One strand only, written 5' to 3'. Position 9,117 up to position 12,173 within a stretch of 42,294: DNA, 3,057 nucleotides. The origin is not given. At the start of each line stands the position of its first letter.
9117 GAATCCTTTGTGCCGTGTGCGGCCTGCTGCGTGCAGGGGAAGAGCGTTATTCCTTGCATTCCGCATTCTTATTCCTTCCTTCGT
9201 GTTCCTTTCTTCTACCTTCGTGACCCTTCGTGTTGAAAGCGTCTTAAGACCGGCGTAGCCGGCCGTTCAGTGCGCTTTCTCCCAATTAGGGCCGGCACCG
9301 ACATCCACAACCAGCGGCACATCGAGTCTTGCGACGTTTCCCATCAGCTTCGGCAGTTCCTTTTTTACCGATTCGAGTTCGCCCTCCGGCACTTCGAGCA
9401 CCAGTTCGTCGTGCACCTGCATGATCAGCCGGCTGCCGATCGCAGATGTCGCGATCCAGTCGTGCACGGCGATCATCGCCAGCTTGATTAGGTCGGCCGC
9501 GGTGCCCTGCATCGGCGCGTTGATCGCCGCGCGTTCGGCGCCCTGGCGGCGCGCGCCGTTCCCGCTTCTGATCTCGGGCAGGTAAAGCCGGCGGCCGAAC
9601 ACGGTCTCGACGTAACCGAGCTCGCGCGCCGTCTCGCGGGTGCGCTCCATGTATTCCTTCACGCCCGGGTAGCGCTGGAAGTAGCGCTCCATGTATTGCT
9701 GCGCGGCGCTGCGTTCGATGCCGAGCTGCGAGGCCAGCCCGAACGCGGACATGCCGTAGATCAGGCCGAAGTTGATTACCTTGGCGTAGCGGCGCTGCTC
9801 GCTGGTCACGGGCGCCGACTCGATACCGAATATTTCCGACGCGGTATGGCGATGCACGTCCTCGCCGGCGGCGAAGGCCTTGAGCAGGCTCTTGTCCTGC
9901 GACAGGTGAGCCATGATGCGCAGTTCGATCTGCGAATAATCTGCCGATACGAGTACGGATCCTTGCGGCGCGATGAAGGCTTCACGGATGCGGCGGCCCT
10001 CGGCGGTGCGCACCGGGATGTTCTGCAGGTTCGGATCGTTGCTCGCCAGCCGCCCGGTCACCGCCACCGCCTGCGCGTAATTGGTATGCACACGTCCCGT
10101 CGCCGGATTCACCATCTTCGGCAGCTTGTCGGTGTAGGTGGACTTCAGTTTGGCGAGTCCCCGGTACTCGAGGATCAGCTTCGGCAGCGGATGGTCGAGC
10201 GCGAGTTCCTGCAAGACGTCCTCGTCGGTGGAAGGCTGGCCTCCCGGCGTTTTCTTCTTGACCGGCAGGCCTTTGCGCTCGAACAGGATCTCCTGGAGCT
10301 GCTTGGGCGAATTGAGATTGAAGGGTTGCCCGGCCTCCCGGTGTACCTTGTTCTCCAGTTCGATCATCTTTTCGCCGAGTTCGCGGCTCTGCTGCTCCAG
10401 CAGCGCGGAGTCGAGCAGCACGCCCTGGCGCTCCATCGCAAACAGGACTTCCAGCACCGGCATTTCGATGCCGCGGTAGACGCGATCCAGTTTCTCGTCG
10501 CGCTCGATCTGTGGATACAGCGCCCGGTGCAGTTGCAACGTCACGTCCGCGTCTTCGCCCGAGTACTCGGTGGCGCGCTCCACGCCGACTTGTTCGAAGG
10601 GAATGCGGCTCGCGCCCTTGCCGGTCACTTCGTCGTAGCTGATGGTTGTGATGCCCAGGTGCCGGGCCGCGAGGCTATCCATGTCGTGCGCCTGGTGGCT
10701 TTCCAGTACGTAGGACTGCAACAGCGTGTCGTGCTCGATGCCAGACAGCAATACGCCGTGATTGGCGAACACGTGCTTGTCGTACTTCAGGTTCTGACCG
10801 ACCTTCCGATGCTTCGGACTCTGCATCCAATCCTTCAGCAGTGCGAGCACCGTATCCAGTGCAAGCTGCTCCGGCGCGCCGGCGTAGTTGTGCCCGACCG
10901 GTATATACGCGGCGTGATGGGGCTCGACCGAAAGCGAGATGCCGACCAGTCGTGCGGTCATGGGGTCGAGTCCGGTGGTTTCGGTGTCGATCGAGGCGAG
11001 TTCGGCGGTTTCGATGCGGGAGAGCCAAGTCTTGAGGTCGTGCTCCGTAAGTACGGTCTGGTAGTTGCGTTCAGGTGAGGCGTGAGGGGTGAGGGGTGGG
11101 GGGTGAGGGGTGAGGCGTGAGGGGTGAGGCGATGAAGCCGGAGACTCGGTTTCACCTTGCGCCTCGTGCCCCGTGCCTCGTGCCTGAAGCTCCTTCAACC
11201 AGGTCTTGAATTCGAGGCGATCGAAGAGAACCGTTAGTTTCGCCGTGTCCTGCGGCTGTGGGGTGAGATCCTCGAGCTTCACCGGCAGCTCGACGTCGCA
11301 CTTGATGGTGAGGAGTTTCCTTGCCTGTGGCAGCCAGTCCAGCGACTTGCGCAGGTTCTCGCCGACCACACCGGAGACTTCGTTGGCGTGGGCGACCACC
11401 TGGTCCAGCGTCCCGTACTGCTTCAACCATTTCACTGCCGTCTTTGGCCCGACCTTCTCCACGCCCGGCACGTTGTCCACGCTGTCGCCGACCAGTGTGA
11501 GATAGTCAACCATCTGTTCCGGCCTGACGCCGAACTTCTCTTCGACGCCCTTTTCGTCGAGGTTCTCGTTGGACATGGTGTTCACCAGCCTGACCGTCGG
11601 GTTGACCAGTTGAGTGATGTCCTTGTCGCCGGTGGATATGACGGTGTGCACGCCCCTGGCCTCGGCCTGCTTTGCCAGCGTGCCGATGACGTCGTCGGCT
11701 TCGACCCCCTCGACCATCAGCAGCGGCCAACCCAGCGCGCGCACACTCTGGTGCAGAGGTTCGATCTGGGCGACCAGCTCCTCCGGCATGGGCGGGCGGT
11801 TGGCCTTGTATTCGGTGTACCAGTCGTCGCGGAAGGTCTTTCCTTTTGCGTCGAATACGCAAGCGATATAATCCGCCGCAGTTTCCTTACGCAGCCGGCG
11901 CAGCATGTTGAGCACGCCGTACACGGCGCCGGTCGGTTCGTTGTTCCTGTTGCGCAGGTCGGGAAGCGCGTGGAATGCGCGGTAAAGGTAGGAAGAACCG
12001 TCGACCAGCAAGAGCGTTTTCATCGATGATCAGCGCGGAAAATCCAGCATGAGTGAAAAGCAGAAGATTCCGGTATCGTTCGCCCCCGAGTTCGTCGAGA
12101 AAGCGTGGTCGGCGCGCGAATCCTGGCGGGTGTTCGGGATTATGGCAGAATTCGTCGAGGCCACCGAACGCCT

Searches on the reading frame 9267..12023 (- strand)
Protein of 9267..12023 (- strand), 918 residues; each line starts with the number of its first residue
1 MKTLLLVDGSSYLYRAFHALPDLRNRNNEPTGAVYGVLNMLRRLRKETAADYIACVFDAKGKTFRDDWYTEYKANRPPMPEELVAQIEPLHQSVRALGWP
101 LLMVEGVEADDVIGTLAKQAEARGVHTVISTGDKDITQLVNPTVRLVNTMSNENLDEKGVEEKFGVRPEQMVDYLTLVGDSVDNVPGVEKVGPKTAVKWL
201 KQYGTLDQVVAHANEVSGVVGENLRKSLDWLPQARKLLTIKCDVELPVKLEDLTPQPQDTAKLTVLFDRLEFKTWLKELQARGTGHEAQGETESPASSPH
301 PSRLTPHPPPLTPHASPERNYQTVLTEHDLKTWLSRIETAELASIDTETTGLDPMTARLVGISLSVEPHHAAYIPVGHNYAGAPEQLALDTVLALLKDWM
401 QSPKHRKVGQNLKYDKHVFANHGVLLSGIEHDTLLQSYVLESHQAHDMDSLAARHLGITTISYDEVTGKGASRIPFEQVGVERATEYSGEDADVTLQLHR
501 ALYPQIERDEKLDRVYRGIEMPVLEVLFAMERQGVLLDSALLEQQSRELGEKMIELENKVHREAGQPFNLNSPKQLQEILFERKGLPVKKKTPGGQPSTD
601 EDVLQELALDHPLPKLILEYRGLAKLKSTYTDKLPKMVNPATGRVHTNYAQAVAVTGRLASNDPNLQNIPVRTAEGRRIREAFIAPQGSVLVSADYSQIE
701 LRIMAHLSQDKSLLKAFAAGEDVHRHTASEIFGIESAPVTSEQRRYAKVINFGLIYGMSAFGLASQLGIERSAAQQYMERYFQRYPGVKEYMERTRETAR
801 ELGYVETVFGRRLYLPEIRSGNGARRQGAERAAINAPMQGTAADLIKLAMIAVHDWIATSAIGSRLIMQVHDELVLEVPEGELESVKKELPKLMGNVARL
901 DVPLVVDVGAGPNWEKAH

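Call 13: search_protein_families(library=pfam, proteins=[window:9267-12023:-])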
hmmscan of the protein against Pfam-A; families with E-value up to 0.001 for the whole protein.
window:9267-12023:- (918 aa): 5 families
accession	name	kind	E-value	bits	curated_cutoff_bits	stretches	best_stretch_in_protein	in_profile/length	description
PF00476.26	DNA_pol_A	-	2.2e-166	553.9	34.3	1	541-915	3-380/381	DNA polymerase family A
PF02739.22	5_3_exonuc_N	-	2.2e-57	193.8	34.3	1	3-165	1-164/164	5'-3' exonuclease, N-terminal resolvase-like domain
PF01367.25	5_3_exonuc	-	3.1e-31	108.2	40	1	166-260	1-96/97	5'-3' exonuclease, C-terminal SAM fold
PF01612.26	DNA_pol_A_exo1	-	5.4e-30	104.9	23.6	1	321-506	1-172/173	3'-5' exonuclease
PF22619.2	DNA_polI_exo1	-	7.1e-11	42.5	27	1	386-473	32-118/140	DNA polymerase I, ribonuclease H-like domain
